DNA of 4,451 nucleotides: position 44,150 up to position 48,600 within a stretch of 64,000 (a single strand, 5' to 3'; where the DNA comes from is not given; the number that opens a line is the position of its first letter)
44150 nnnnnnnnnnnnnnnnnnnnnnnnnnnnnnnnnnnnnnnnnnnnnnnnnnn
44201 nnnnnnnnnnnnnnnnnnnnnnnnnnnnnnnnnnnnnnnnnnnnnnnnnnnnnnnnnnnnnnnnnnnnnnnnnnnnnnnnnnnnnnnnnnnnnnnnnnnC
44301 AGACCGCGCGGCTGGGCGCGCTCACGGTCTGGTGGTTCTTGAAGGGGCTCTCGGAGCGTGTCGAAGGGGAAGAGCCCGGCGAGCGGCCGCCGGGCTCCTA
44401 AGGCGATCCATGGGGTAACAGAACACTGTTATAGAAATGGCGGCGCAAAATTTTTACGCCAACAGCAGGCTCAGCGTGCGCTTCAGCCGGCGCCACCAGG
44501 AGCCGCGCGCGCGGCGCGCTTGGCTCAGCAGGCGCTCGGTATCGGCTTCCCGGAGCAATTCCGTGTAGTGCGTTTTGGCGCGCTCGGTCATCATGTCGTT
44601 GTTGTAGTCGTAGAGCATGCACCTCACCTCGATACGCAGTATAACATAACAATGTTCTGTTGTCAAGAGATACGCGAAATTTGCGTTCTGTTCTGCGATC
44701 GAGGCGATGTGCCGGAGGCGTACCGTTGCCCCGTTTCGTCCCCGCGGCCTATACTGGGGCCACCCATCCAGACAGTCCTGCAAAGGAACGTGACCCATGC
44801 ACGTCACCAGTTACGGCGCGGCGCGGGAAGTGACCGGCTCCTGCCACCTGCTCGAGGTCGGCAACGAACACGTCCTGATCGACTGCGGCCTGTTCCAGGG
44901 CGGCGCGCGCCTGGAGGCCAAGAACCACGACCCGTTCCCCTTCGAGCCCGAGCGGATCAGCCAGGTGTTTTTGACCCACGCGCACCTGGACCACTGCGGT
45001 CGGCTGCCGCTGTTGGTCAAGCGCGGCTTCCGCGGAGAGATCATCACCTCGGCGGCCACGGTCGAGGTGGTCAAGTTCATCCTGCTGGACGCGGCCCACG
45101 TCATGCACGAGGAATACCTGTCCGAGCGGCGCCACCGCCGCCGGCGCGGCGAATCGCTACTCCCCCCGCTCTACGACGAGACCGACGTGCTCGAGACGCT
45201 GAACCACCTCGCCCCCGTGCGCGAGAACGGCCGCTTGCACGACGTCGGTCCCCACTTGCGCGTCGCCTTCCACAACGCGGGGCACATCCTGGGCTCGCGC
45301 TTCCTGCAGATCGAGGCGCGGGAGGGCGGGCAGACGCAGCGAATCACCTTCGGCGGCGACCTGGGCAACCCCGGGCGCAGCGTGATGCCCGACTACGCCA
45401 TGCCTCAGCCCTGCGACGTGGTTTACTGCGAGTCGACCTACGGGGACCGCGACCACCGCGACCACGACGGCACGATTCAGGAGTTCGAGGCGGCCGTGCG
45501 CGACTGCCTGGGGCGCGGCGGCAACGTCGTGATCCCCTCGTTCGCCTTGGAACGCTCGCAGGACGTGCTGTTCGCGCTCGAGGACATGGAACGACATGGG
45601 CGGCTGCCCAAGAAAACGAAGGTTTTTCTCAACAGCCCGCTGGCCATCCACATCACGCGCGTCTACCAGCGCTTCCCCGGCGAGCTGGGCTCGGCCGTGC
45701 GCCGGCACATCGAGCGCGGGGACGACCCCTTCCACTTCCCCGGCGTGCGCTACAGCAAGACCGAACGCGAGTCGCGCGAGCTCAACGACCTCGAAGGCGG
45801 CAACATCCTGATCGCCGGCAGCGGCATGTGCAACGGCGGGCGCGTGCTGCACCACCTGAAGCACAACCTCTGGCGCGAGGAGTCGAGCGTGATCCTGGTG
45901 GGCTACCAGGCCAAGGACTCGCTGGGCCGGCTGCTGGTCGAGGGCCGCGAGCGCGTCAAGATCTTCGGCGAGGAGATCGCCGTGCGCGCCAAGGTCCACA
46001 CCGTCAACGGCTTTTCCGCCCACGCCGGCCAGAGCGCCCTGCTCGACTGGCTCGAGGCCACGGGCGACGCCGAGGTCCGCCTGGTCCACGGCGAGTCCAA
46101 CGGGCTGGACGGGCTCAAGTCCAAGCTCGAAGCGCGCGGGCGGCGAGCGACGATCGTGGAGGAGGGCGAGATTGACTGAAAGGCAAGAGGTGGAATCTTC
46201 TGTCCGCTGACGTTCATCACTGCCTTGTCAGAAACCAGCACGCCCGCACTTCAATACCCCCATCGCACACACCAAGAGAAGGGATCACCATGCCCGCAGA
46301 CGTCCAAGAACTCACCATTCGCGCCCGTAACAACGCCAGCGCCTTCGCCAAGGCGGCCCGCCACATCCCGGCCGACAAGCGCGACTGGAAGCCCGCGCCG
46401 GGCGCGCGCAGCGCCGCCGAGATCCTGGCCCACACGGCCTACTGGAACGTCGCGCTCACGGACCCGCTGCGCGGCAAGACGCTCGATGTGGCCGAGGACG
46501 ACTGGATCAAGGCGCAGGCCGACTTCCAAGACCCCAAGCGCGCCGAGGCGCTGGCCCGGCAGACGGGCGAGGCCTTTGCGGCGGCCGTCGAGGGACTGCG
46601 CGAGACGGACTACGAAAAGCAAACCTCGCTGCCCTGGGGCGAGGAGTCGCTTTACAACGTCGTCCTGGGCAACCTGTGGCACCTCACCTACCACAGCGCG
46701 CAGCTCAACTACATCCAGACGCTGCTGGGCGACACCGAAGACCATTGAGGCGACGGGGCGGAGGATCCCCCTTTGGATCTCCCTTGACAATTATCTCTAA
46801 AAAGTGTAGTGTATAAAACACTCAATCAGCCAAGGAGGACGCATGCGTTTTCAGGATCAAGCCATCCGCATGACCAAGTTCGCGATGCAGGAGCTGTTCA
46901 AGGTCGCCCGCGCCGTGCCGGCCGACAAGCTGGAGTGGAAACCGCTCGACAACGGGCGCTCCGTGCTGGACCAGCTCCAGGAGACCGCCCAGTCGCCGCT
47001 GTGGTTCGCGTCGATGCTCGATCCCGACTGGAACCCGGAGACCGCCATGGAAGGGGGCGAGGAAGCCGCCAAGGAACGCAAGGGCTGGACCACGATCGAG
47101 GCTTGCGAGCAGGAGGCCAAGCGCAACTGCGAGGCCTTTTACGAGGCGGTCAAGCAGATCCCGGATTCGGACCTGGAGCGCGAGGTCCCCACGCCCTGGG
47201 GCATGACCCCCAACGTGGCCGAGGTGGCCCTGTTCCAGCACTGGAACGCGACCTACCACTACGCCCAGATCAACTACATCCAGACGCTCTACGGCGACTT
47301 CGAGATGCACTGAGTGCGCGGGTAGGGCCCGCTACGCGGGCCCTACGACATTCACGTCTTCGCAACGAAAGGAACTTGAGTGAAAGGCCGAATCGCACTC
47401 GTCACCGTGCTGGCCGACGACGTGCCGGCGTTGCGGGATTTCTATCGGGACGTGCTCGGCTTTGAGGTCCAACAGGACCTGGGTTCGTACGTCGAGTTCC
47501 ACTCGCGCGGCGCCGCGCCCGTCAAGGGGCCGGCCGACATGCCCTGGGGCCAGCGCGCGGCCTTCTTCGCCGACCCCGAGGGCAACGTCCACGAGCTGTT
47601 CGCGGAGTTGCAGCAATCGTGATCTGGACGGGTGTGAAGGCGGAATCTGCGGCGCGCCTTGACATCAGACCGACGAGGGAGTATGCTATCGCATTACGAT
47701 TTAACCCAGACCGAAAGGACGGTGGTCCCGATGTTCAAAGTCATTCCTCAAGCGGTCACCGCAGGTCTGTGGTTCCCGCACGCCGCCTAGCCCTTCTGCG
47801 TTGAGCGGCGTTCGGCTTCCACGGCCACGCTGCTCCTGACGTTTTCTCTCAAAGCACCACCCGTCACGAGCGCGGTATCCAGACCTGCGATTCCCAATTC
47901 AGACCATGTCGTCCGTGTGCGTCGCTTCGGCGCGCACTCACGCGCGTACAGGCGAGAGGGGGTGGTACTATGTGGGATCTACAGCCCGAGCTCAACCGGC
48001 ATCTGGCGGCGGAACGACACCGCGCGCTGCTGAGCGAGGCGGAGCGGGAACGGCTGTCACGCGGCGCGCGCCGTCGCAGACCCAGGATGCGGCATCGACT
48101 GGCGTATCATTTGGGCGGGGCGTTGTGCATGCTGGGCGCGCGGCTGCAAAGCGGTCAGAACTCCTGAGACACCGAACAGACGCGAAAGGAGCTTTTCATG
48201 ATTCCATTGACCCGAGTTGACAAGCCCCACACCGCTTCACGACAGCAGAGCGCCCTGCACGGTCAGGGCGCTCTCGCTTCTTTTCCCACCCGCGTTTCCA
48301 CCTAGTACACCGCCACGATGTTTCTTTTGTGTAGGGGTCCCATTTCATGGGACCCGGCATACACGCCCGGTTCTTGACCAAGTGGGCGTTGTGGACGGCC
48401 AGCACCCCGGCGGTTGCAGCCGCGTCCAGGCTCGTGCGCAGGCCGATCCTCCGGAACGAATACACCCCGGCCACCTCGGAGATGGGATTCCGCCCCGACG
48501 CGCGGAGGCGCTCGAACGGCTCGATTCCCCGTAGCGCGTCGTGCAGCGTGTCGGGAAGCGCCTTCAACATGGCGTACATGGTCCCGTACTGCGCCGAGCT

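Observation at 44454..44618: Previously unnoticed small basic protein family present twice (44454-44618 minus; 47970-48167 plus), each in its own AT-rich islet with a strong promoter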

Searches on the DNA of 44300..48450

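Call 59: search_rna_families(source=window, start=44300, end=48450, threshold=evalue, max_evalue=1)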
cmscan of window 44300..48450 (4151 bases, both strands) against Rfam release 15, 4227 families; matches with E-value up to 1: 1.
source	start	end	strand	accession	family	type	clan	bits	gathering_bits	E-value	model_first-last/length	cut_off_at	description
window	44905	45064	+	RF03018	RT-15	Gene; sRNA;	-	17.3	82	0.57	1-192/192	no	RT-15 RNA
